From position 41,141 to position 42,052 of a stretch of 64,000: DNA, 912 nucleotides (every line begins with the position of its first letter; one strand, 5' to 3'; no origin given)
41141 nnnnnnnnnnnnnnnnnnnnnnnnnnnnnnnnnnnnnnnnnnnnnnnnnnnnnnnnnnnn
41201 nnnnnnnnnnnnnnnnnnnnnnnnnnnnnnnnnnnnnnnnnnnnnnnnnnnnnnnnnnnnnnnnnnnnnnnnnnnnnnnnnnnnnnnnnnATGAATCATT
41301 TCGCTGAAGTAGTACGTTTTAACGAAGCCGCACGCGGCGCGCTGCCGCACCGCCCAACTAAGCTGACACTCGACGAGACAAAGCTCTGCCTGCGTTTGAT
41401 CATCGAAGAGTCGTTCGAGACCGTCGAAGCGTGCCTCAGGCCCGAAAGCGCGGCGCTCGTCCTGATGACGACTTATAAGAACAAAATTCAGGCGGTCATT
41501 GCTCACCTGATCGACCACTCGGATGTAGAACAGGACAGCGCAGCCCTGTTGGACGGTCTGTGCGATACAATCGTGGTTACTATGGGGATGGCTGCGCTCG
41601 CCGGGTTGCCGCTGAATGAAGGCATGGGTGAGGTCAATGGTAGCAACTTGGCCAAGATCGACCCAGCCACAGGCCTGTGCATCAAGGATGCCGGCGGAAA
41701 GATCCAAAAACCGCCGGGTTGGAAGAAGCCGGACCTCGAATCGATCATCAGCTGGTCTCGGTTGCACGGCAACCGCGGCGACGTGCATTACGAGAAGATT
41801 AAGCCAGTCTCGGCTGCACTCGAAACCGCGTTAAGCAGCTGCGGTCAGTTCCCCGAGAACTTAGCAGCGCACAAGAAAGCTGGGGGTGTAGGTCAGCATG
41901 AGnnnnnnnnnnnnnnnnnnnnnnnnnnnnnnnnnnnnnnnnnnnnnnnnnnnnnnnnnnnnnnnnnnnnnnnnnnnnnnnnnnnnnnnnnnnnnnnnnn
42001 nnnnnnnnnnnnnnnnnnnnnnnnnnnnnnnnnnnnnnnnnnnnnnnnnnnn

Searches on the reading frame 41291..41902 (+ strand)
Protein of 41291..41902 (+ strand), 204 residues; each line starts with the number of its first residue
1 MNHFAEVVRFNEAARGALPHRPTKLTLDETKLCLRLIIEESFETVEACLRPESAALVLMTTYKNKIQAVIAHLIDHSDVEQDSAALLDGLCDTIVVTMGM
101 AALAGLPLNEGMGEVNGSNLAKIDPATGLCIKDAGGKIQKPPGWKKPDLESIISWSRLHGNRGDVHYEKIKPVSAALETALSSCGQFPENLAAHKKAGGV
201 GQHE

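Call 90: search_protein_families(library=pfam, proteins=[window:41291-41902:+], max_evalue=0.01)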
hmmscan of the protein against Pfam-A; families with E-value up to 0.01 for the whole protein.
window:41291-41902:+ (204 aa): 1 family
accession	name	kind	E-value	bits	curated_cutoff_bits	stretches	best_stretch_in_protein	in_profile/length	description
PF01503.22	PRA-PH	-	2.5e-06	28.2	21.3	1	9-118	3-85/86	Phosphoribosyl-ATP pyrophosphohydrolase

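Call 91: search_protein_families(library=phrogs, proteins=[window:41291-41902:+], max_evalue=0.01)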
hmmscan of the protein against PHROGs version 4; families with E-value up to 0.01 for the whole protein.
window:41291-41902:+ (204 aa): 4 families
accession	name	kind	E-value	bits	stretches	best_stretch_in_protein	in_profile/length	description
phrog_671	-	other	1.7e-22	80.7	1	2-156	537-660/678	nucleotide pyrophosphohydrolase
phrog_12019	-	other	6.5e-09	36.8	1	75-153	161-240/241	MazG-like pyrophosphatase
phrog_4159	-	other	2.6e-05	24.6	1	6-153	114-256/270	nucleotide pyrophosphohydrolase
phrog_2144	-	other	4.4e-05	24.3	1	2-123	3-111/290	MazG-like pyrophosphatase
